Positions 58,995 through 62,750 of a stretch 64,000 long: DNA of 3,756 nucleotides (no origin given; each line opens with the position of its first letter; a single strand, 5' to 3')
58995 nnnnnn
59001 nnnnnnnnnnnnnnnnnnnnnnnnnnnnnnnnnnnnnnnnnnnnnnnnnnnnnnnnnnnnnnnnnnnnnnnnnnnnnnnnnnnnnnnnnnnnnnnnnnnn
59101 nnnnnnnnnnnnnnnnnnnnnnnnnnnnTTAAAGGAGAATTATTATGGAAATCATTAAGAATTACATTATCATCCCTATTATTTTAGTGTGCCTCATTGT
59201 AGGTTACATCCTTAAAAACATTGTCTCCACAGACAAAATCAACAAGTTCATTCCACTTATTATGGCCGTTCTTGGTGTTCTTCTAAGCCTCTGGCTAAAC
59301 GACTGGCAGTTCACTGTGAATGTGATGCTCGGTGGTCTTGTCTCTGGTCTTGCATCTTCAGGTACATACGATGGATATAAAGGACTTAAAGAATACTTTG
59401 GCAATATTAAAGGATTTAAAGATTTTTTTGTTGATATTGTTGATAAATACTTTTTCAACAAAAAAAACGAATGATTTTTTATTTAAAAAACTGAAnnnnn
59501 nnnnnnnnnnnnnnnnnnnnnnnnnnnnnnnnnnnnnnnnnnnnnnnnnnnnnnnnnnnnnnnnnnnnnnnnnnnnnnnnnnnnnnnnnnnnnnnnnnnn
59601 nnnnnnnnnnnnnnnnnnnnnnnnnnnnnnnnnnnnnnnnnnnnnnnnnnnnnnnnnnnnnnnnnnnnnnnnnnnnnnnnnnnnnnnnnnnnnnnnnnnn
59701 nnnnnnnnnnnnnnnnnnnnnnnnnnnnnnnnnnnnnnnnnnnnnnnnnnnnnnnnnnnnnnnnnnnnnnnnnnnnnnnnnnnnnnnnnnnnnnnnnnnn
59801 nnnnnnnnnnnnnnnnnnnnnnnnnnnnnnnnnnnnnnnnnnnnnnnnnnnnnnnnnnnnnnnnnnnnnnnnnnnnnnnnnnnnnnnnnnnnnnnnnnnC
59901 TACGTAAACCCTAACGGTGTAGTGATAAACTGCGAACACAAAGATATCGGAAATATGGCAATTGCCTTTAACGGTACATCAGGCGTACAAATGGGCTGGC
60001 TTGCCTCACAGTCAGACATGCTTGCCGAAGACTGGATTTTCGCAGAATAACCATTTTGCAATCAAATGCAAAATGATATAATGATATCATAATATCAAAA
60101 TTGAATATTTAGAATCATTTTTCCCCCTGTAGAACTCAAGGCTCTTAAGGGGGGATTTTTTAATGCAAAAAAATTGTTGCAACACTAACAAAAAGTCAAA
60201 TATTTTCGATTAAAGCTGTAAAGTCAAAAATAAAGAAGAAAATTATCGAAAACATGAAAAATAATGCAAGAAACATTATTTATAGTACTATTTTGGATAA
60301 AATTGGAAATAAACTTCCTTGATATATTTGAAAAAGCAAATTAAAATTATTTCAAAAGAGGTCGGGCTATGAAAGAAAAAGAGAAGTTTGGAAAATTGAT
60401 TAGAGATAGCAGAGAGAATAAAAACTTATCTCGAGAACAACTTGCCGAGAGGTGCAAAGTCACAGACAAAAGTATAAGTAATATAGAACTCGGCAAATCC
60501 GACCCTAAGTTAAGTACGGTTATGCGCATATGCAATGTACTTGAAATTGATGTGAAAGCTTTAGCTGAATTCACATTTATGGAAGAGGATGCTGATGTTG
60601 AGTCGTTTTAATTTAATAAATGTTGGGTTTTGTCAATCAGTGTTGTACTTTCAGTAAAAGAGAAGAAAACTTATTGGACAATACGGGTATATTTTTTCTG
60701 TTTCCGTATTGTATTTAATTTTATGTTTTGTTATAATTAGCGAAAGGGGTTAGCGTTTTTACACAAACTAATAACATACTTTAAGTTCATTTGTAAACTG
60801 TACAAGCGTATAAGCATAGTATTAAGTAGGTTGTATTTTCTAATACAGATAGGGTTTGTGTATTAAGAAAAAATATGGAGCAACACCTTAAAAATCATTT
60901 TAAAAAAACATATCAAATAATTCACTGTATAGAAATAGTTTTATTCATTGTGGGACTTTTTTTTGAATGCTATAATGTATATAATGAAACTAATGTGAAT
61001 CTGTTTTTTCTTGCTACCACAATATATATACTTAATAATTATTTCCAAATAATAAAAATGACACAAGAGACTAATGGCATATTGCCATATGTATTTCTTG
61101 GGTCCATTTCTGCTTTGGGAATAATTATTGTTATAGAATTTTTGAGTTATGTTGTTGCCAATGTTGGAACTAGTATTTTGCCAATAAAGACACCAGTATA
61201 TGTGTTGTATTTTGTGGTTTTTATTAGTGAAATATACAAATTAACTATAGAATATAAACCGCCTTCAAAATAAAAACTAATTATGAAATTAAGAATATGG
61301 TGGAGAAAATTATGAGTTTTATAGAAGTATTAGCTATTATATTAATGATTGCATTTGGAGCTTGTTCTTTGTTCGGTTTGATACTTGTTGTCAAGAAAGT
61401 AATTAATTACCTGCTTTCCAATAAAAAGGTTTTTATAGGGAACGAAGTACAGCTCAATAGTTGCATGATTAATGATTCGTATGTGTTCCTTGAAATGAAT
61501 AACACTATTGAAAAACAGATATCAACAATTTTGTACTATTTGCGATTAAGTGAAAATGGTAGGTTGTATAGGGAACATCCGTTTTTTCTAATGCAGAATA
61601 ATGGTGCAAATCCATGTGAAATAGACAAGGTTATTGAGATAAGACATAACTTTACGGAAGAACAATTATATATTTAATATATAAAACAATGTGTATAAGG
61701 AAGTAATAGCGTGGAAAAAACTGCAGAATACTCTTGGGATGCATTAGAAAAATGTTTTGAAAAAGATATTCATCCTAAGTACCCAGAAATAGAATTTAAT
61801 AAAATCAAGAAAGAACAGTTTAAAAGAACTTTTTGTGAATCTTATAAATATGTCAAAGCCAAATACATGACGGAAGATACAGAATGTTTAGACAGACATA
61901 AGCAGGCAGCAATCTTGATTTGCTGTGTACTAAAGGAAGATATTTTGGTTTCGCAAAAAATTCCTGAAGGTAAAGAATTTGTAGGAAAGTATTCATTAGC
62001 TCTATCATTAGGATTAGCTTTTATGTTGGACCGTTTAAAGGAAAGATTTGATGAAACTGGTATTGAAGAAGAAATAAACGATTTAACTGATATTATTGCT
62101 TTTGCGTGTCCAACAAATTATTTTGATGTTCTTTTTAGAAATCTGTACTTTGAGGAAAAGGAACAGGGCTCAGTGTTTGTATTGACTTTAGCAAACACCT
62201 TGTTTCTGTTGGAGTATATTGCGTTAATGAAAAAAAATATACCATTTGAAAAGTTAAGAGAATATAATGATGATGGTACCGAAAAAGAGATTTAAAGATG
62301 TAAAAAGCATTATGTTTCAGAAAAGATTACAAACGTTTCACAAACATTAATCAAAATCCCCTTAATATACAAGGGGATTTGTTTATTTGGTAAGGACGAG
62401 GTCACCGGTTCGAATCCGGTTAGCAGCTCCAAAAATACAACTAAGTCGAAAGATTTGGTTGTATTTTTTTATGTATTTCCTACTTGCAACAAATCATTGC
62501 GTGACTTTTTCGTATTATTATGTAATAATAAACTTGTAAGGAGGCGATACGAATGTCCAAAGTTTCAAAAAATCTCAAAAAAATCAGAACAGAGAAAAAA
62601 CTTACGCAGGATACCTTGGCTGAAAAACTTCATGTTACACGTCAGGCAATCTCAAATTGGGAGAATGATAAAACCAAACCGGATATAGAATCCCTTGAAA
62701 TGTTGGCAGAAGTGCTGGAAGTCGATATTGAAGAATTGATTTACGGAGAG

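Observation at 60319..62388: Self-contained AT-rich four-gene cargo cassette at the attR end: XRE regulator + two membrane proteins + unknown cytoplasmic protein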

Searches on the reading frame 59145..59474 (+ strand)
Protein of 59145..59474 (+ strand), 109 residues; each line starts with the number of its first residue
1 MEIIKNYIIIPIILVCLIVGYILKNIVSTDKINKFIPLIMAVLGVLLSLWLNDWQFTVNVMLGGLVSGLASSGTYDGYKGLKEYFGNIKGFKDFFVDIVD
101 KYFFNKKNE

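Call 8: search_protein_families(library=phrogs, proteins=[window:59145-59474:+], max_evalue=1)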
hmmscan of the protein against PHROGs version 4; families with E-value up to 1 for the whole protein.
window:59145-59474:+ (109 aa): 7 families
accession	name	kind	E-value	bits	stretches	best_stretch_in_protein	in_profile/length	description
phrog_1129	-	lysis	1.5e-16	61.2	1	4-84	6-83/86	holin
phrog_1299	-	lysis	1.4e-06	29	1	9-80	8-82/100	holin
phrog_19617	-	lysis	0.0069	17.6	1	9-78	8-81/118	holin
phrog_20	-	lysis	0.03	15.1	1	29-70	31-72/151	holin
phrog_21411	-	unknown function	0.19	10.4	1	20-96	153-227/1398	-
phrog_15717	-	unknown function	0.56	11.2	0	4-54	4-52/60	-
phrog_32096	-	moron, auxiliary metabolic gene and host takeover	0.69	11.4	1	8-57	11-61/95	membrane protein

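Call 11: search_protein_families(library=pfam, proteins=[window:59145-59474:+], max_evalue=1)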
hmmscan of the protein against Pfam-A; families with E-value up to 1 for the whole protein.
window:59145-59474:+ (109 aa): 6 families
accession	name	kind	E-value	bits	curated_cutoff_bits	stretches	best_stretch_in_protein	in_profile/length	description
PF16079.10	Phage_holin_5_2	-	1.4e-09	38.5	29.2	1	12-79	1-74/76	Phage holin family Hol44, in holin superfamily V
PF06645.18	SPC12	-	0.0043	17.6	23.6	0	2-27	10-35/71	Microsomal signal peptidase 12 kDa subunit (SPC12)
PF01925.25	TauE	-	0.022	14.9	32.6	1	8-78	68-142/237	Sulfite exporter TauE/SafE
PF18186.6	SLATT_4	-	0.046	13.9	27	1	9-57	35-83/165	SMODS and SLOG-associating 2TM effector domain family 4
PF09527.15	ATPase_gene1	-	0.11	13.1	26.6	0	41-72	15-47/54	Putative F0F1-ATPase subunit Ca2+/Mg2+ transporter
PF10190.14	Tmemb_170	-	0.13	13.1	29.5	1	8-49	16-57/106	Putative transmembrane protein 170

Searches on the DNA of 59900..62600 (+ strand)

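Call 12: search_dna_similar(query=window:60100-62400:+, collection=phages, mode=distant)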
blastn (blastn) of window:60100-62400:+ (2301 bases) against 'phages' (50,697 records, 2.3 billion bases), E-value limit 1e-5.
No match.

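Call 28: search_rna_families(source=window, start=59900, end=62600, threshold=evalue, max_evalue=1)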
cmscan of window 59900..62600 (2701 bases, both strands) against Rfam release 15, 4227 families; matches with E-value up to 1: 2.
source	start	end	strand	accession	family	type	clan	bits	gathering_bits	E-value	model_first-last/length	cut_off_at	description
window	62433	62517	+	RF00053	mir-7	Gene; miRNA;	-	20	51.8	0.92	1-91/91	no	mir-7 microRNA precursor family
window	62431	62468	+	RF03241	mir-1789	Gene; miRNA;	-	19.6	88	0.88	11-53/63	no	mir-1789 microRNA precursor family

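Call 66: search_rna_families(sources=[L019, L115, L021, L022, L023, L013, L111, L113, L014], threshold=gathering)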
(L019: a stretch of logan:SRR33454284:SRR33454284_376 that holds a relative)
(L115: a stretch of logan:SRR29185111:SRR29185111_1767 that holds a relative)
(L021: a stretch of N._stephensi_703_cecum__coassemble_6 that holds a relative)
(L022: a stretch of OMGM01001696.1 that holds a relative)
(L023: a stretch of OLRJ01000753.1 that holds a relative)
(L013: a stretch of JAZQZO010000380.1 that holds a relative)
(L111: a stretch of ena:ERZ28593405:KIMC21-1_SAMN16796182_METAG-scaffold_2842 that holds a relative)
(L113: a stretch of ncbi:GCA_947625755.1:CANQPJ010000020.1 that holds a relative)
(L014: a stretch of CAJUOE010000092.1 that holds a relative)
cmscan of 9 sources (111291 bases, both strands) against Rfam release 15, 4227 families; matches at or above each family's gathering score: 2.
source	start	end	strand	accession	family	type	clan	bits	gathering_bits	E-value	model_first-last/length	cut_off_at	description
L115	5367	5481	+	RF00557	L10_leader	Cis-reg; leader;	-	70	44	7.8e-09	1-138/138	no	Ribosomal protein L10 leader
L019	1827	1939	+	RF00557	L10_leader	Cis-reg; leader;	-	65.7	44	5.7e-08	1-138/138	no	Ribosomal protein L10 leader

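Call 67: search_rna_families(sources=[L019, L021, L022, L020], threshold=evalue, max_evalue=0.5, show_alignments=3)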
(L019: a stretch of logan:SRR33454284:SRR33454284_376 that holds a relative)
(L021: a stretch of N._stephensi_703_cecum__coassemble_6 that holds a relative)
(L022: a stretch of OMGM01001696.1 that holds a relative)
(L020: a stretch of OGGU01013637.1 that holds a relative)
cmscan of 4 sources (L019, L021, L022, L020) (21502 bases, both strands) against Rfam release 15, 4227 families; matches with E-value up to 0.5: 4.
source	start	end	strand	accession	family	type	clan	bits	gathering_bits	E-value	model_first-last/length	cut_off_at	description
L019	1827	1939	+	RF00557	L10_leader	Cis-reg; leader;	-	65.7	44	1.1e-08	1-138/138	no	Ribosomal protein L10 leader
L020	1136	1195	-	RF02844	RefA9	Gene; antisense;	-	31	49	0.31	1-64/64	no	Enterococcus sRNA A9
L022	225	286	+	RF04154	mir-1277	Gene; miRNA;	-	28.5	81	0.12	1-78/78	no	mir-1277 microRNA precursor family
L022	234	275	+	RF04176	mir-3149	Gene; miRNA;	-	26.2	100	0.43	1-83/83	no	mir-3149 microRNA precursor family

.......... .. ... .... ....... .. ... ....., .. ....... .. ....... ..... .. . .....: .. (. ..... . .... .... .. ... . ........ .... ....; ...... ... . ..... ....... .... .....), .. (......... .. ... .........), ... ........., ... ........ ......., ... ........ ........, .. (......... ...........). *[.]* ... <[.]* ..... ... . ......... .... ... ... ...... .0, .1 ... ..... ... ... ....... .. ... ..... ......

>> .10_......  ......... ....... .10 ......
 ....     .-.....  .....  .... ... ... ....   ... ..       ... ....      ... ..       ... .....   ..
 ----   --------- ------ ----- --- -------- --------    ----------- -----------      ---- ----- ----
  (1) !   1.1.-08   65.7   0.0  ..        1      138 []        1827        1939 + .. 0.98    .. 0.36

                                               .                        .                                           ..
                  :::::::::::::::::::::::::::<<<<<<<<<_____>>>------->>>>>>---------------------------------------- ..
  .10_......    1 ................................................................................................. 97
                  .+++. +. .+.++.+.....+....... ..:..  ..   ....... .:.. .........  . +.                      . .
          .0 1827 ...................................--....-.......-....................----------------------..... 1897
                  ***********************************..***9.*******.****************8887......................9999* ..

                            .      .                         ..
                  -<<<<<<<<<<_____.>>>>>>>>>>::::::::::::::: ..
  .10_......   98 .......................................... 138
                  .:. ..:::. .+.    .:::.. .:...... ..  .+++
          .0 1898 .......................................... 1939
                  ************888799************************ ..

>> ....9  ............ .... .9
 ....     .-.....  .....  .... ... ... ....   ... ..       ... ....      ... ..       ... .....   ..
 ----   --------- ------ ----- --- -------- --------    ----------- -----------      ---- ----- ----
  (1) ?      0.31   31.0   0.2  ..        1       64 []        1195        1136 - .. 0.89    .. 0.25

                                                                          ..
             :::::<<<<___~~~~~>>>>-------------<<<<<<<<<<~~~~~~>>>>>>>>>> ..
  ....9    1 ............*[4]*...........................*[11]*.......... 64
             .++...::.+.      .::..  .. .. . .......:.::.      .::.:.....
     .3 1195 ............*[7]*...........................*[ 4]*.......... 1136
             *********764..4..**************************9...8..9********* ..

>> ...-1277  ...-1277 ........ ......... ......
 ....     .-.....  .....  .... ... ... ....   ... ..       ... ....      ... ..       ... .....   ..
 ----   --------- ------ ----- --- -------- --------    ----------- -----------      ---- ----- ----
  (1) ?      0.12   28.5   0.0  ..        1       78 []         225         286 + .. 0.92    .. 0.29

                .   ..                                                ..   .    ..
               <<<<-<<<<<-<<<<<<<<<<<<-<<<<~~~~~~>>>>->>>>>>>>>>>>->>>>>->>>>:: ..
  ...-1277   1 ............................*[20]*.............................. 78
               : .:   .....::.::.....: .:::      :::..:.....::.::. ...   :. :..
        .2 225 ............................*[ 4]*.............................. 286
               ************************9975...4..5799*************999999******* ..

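Call 80: search_rna_families(source=L022, start=2600, end=2900, threshold=evalue, max_evalue=10, show_alignments=2)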
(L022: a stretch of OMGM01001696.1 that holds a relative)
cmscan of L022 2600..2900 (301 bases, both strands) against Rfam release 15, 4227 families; matches with E-value up to 10: 4.
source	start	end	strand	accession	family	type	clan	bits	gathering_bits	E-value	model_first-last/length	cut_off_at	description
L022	2754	2869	+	RF00557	L10_leader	Cis-reg; leader;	-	32.4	44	0.0009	1-138/138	no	Ribosomal protein L10 leader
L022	2656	2753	+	RF01588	snoR13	Gene; snRNA; snoRNA; CD-box;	-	18.1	60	3.8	1-105/105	no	small nucleolar RNA snoR13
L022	2600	2630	+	RF02395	sau-66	Gene; sRNA;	-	15.7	80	9.6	50-80/80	5'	Staphylococcus sRNA sau-66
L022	2808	2900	+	RF02627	Ssr1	Gene; sRNA;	-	15.5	820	0.046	1-104/654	3'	Shigella small RNA 1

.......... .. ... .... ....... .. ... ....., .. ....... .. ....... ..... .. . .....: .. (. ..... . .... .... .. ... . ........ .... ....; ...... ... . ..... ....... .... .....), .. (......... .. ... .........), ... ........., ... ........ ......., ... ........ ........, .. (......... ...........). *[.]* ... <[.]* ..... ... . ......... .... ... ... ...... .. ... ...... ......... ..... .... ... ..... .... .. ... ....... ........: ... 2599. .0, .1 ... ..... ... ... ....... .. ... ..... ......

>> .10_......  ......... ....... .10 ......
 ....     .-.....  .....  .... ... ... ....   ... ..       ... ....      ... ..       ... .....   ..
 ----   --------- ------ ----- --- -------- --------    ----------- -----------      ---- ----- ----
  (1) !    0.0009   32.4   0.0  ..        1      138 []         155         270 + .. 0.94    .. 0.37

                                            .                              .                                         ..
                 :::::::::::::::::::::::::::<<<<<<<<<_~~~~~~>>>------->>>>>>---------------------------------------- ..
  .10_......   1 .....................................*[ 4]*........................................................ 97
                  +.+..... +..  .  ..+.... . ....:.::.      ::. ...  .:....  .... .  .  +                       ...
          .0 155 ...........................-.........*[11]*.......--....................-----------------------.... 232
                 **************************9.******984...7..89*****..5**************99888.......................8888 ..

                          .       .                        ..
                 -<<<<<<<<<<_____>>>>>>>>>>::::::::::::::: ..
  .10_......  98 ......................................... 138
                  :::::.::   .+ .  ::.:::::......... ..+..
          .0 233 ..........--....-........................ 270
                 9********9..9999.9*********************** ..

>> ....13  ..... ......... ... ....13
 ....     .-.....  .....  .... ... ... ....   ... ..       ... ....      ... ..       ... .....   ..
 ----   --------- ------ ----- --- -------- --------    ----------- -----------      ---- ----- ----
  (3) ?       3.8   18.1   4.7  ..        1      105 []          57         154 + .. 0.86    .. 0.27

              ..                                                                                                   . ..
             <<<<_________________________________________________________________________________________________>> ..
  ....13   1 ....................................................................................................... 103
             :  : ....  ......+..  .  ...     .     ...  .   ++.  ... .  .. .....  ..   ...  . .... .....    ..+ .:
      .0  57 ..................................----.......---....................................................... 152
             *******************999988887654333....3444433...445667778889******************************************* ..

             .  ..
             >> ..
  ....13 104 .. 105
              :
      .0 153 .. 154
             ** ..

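Call 82: search_rna_families(source=window, start=60600, end=60885, threshold=evalue, max_evalue=10)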
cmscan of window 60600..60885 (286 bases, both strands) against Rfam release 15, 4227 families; matches with E-value up to 10: 1.
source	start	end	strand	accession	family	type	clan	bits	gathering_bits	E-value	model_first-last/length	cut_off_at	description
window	60840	60882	+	RF01100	PK-BYV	Cis-reg;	-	17.1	50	0.28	1-40/40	no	3'-terminal pseudoknot in BYV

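Call 83: search_rna_families(source=L111, start=7880, end=8230, threshold=evalue, max_evalue=10)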
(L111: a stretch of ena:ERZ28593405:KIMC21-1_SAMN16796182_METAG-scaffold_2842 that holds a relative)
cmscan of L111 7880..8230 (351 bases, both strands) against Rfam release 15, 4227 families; matches with E-value up to 10: 1.
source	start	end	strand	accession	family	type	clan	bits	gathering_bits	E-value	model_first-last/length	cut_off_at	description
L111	8121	8202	-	RF00152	SNORD79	Gene; snRNA; snoRNA; CD-box;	CL00069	20.6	47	0.69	1-83/83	no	Small nucleolar RNA SNORD79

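Call 97: search_rna_families(sources=[L116, L117, L118, L120, L112, L015, L016, L025, L024], threshold=gathering)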
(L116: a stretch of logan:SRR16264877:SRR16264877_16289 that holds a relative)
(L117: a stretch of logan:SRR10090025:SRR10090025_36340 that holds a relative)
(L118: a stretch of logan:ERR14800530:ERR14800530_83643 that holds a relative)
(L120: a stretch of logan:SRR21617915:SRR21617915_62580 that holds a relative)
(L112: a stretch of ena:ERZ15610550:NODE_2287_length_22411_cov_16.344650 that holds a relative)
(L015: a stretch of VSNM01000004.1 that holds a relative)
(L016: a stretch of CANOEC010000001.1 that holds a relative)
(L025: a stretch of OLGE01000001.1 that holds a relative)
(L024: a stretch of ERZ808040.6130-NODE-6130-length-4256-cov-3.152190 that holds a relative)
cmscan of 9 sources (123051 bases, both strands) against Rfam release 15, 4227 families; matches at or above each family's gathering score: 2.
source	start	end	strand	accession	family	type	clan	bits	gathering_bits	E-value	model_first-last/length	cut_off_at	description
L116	3596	3710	+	RF00557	L10_leader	Cis-reg; leader;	-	70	44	8.6e-09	1-138/138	no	Ribosomal protein L10 leader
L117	3596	3710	+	RF00557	L10_leader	Cis-reg; leader;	-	70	44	8.6e-09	1-138/138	no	Ribosomal protein L10 leader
